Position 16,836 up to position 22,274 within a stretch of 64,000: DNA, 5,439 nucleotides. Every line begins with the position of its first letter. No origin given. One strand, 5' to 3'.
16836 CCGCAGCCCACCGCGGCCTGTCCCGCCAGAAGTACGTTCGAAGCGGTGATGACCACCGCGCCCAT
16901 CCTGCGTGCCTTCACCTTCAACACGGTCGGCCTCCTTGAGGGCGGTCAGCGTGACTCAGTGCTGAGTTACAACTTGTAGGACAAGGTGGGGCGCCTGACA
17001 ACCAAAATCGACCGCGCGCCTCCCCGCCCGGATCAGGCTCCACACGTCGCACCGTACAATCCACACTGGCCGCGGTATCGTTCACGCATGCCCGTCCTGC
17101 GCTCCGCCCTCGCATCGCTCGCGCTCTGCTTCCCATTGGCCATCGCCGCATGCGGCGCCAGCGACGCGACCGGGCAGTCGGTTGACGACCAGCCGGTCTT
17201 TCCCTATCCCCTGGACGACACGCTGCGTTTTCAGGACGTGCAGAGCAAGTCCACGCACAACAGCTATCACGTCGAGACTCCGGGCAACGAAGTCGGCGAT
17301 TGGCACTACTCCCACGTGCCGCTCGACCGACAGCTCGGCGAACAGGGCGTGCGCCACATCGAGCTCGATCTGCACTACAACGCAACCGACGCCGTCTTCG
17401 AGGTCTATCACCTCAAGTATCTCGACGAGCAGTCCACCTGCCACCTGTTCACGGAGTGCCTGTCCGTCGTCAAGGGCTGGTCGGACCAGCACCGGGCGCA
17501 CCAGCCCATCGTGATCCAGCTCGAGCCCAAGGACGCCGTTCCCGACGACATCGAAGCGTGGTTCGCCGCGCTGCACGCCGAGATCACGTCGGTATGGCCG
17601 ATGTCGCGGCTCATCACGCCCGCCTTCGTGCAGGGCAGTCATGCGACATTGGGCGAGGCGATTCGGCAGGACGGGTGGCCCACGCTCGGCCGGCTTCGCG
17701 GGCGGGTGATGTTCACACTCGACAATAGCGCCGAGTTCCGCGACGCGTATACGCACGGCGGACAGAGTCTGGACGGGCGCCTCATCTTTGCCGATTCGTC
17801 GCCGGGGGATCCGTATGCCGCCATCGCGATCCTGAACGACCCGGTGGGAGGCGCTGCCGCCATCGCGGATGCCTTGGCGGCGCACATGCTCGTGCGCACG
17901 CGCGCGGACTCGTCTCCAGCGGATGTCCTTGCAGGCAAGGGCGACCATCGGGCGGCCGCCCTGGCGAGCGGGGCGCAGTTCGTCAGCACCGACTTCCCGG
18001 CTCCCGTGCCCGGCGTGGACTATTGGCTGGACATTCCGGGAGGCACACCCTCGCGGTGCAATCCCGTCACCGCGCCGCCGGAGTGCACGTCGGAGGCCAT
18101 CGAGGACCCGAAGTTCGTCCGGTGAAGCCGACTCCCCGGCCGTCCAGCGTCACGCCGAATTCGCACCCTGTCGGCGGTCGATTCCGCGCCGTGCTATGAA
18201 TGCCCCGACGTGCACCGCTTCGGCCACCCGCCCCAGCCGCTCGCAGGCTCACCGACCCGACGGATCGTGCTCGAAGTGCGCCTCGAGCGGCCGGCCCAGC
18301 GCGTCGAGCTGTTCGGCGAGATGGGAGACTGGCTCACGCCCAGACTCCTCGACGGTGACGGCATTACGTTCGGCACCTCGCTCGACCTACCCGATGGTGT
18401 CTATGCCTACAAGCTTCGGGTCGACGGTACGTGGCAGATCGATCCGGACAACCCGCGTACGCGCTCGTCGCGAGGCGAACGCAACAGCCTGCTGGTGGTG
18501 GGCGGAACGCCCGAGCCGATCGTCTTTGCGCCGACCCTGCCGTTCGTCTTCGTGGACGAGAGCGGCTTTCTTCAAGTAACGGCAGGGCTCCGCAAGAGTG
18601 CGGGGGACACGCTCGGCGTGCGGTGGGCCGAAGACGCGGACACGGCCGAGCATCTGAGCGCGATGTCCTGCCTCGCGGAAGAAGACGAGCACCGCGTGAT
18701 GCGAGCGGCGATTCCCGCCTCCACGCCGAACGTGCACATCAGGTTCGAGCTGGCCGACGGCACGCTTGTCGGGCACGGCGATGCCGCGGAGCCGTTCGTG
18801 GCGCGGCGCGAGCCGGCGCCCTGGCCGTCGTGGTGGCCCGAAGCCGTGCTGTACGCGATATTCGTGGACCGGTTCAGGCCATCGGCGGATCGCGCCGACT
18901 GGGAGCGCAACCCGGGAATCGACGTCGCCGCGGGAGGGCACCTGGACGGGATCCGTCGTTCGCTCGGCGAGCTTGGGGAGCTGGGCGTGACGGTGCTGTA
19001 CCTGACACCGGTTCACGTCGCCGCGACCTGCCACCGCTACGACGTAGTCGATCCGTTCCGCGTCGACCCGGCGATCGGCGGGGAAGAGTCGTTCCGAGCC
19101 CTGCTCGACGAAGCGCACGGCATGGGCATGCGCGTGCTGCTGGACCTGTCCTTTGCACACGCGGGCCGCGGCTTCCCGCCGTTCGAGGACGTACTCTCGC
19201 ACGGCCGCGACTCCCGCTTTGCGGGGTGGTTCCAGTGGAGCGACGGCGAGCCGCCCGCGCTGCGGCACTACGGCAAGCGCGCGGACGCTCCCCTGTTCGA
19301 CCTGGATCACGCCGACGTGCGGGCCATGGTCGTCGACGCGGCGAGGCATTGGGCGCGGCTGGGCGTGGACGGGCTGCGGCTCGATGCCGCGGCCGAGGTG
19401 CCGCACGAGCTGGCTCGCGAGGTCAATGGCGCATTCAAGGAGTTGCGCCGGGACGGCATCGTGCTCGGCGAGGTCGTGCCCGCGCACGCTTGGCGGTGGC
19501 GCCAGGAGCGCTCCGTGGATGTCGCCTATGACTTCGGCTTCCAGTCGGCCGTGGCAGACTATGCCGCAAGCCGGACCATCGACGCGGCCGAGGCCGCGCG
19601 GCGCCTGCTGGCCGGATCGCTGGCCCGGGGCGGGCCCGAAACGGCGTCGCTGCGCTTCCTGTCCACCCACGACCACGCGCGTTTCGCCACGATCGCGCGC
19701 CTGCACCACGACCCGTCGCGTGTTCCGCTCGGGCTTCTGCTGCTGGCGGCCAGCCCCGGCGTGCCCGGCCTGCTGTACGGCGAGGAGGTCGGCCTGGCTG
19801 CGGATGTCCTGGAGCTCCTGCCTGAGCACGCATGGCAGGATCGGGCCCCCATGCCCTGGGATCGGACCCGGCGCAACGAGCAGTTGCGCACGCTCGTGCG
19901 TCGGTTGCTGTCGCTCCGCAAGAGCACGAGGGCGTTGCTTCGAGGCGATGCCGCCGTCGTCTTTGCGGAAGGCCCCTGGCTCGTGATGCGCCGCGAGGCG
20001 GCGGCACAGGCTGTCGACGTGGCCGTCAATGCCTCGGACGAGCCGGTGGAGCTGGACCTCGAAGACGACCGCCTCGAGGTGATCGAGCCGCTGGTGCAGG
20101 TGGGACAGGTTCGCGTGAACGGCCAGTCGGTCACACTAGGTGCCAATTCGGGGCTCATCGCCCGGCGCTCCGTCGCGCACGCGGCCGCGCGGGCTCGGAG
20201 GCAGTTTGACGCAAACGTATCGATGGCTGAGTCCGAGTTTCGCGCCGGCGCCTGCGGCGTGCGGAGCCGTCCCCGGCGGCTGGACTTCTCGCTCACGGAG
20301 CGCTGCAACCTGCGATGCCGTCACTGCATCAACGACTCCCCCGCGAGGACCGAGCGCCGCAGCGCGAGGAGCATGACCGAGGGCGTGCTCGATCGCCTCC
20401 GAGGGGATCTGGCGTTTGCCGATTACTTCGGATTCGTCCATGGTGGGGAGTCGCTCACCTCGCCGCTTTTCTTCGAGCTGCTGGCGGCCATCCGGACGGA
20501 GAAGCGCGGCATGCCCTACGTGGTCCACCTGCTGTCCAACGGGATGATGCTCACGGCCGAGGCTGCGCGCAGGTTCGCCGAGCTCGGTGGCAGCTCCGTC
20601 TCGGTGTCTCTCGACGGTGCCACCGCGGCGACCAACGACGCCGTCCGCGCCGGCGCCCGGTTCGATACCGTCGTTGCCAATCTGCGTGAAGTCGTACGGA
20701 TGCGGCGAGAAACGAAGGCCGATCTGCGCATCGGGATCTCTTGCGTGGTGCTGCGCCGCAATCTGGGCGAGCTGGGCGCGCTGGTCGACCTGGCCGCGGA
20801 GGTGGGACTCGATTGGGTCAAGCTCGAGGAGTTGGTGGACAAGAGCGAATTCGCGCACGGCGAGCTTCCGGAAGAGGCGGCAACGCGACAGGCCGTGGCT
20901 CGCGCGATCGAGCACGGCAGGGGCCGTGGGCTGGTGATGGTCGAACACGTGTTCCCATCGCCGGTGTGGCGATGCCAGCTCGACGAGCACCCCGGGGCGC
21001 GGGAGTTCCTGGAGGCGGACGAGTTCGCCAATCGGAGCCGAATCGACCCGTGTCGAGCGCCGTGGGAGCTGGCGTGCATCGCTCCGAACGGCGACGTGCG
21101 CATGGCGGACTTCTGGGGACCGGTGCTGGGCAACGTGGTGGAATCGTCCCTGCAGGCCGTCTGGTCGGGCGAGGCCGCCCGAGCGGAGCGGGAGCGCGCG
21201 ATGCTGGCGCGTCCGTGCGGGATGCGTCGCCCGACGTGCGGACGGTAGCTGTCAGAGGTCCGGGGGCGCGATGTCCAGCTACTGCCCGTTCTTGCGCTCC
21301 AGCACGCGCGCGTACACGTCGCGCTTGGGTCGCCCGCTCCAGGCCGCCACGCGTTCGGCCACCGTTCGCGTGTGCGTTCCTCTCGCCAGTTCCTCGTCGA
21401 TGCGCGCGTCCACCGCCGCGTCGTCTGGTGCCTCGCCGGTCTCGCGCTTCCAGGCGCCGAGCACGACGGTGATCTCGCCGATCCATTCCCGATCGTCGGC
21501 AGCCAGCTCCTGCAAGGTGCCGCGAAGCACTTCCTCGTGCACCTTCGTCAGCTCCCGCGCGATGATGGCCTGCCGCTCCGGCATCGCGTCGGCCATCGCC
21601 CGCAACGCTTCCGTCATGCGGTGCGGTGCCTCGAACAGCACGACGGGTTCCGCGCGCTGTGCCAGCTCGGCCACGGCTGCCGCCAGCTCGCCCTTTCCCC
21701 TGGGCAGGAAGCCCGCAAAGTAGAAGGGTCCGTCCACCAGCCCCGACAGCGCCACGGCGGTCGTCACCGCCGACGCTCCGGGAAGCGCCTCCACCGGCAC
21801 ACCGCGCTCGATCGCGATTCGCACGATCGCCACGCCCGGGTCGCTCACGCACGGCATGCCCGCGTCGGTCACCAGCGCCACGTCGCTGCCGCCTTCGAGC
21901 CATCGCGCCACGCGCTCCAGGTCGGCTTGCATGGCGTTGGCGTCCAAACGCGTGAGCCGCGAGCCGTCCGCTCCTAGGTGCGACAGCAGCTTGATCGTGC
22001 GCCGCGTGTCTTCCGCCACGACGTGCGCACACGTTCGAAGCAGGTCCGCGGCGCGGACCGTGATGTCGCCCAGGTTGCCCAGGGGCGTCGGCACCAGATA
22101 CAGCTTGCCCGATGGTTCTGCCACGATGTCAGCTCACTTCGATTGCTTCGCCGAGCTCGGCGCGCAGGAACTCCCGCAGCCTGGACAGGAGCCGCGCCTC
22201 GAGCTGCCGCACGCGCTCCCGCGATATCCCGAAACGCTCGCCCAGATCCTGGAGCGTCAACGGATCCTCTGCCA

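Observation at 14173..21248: Putative sugar-responsive locus: TrmB regulator, large secreted protein, PI-PLC-like lipoprotein and the GH13-rSAM fusion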

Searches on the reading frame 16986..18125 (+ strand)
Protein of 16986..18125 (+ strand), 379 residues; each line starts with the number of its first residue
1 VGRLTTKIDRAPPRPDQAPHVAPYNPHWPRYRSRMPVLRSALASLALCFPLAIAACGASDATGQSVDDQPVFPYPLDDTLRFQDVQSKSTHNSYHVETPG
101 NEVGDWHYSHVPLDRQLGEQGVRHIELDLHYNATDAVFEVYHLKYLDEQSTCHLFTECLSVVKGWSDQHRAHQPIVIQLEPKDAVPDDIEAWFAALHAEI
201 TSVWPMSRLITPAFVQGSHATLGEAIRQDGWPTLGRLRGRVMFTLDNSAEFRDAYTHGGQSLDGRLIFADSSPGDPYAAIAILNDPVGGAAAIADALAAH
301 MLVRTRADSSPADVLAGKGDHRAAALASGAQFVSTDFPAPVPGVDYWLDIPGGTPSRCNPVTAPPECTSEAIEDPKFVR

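Call 3: search_protein_families(library=pfam, proteins=[window:16986-18125:+], max_evalue=0.01)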
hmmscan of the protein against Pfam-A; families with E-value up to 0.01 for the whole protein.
window:16986-18125:+ (379 aa): 2 families
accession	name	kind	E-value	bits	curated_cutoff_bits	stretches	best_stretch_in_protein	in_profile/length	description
PF16670.11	PI-PLC-C1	-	1.6e-70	238.3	29.9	2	137-360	95-329/329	Phosphoinositide phospholipase C, Ca2+-dependent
PF00388.25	PI-PLC-X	-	0.0015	18.6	23.1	1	89-181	12-94/144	Phosphatidylinositol-specific phospholipase C, X domain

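Call 4: search_protein_families(library=ncbifam, proteins=[window:16986-18125:+], max_evalue=0.01)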
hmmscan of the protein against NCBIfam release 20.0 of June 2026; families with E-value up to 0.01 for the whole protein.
window:16986-18125:+ (379 aa): 0 families

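Call 61: search_solved_structures(query=window:17088-18125:+, max_evalue=0.01, show_alignments=1)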
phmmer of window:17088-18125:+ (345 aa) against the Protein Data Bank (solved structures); distinct sequences matched with E-value up to 0.01: 2.
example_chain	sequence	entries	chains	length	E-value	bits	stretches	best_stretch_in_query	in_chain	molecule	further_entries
3h4w_A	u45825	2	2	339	7e-10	41.7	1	116-211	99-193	Phosphatidylinositol-specific phospholipase C1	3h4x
5fyo_A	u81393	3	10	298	3.9e-05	26.1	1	123-216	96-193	PHOSPHOINOSITOL-SPECIFIC PHOSPHOLIPASE C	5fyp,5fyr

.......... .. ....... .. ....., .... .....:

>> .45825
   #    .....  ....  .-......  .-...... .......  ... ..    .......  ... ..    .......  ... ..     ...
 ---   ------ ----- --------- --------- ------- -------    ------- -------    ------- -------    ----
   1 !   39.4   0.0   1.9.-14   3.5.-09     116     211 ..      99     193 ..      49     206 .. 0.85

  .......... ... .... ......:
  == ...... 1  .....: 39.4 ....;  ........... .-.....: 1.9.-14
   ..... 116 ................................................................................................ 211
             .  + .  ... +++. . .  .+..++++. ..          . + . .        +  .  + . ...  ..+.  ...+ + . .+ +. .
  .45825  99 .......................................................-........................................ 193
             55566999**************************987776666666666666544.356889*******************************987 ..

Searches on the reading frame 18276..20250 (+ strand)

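Call 40: search_solved_structures(query=window:18276-20250:+, max_evalue=1e-10, show_alignments=1)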
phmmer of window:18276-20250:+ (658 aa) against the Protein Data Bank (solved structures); distinct sequences matched with E-value up to 1e-10: 90 (the best 60 are shown).
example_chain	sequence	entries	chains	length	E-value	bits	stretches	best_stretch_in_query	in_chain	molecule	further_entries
1sma_A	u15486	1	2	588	3.1e-55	190.8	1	173-597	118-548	MALTOGENIC AMYLASE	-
1gvi_A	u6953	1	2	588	2.5e-54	187.8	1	173-597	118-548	MALTOGENIC AMYLASE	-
1j0h_A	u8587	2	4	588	9.1e-54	186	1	173-596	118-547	neopullulanase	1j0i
1j0j_A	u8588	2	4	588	2.3e-53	184.7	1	173-596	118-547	neopullulanase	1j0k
1ea9_C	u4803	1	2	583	3.1e-53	184.2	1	173-565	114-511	CYCLOMALTODEXTRINASE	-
1jf6_A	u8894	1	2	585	1.5e-49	172.1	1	174-562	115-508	ALPHA AMYLASE II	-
1jf5_A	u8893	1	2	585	2e-49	171.6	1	174-562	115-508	ALPHA AMYLASE II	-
1wzk_A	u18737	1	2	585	2.1e-49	171.6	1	174-562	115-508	Alpha-amylase II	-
1bvz_A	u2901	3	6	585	2.5e-49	171.3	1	174-562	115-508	PROTEIN (ALPHA-AMYLASE II) | ALPHA-AMYLASE II | Neopullulanase 2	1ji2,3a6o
1wzm_A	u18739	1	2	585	4.7e-49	170.4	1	174-562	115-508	Alpha-amylase II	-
1jib_A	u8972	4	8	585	1.1e-48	169.2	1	174-562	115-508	NEOPULLULANASE | ALPHA-AMYLASE II | Neopullulanase 2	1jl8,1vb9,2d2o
1wzl_A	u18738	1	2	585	1.1e-48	169.2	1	174-562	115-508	Alpha-amylase II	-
1g1y_A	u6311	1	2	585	1.5e-48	168.7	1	174-562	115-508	ALPHA-AMYLASE II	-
1vfm_A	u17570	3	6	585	4.8e-48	167.1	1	174-562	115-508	Neopullulanase 2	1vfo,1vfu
4aef_A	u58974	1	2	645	2.2e-47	164.9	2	26-320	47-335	NEOPULLULANASE (ALPHA-AMYLASE II)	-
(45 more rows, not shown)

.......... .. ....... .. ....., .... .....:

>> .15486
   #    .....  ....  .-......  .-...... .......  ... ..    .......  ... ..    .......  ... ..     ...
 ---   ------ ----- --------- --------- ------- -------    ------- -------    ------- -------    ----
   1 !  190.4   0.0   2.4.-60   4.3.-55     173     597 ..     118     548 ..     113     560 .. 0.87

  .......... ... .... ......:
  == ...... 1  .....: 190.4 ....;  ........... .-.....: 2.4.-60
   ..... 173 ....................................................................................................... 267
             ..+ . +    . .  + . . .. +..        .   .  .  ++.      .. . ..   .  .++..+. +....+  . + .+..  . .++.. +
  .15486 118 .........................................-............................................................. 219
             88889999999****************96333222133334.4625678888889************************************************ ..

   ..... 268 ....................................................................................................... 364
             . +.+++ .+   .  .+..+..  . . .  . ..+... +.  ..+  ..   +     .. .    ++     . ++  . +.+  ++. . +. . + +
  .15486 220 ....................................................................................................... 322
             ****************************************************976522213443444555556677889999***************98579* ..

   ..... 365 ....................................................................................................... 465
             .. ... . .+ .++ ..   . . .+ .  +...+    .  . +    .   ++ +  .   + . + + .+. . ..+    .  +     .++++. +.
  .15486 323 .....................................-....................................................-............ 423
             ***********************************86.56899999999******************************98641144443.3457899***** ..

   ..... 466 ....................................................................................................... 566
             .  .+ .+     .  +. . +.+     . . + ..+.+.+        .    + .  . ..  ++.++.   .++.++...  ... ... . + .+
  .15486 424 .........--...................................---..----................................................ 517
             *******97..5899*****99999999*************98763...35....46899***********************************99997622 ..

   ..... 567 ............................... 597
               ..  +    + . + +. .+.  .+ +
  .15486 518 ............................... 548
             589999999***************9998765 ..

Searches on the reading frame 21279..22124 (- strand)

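Call 3: search_protein_families(library=pfam, proteins=[window:21279-22124:-], max_evalue=0.01)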
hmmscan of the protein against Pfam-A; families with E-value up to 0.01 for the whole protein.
window:21279-22124:- (281 aa): 2 families
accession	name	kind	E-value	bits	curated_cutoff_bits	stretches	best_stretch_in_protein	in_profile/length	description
PF00590.25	TP_methylase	-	8.6e-34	117.8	27.8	1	7-208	1-212/212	Tetrapyrrole (Corrin/Porphyrin) Methylases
PF23016.2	RsmI_C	-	0.00018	21.7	27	1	233-278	2-46/46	RsmI C-terminal HTH domain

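Call 4: search_protein_families(library=ncbifam, proteins=[window:21279-22124:-], max_evalue=0.01)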
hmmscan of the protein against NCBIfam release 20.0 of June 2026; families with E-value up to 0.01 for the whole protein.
window:21279-22124:- (281 aa): 8 families
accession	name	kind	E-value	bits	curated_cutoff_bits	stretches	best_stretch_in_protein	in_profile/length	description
TIGR00096.1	TIGR00096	equivalog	4.7e-59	200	167.9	1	8-275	2-272/275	16S rRNA (cytidine(1402)-2'-O)-methyltransferase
NF011570.0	PRK14994.1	equivalog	4.5e-43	147.5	502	1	5-239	11-249/287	16S rRNA (cytidine(1402)-2'-O)-methyltransferase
NF004455.0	PRK05787.1-3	equivalog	1.4e-07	31.3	258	1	8-221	3-214/221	cobalt-precorrin-7 (C(5))-methyltransferase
NF004459.0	PRK05787.2-2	equivalog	1.5e-05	24.8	298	1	7-215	3-204/210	cobalt-precorrin-7 (C(5))-methyltransferase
TIGR02467.1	CbiE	equivalog_domain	0.00011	21.7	92.9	1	21-210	12-194/204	precorrin-6y C5,15-methyltransferase (decarboxylating) subunit CbiE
TIGR01465.1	cobM_cbiF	equivalog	0.00045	19.6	259.65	1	19-213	12-212/247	precorrin-4 C(11)-methyltransferase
NF003246.0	PRK04204.1-2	equivalog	0.0053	16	352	1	137-199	156-214/342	RNA 3'-terminal phosphate cyclase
TIGR01467.1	cobI_cbiL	equivalog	0.008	15.6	163.25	0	61-202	72-211/230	precorrin-2 C(20)-methyltransferase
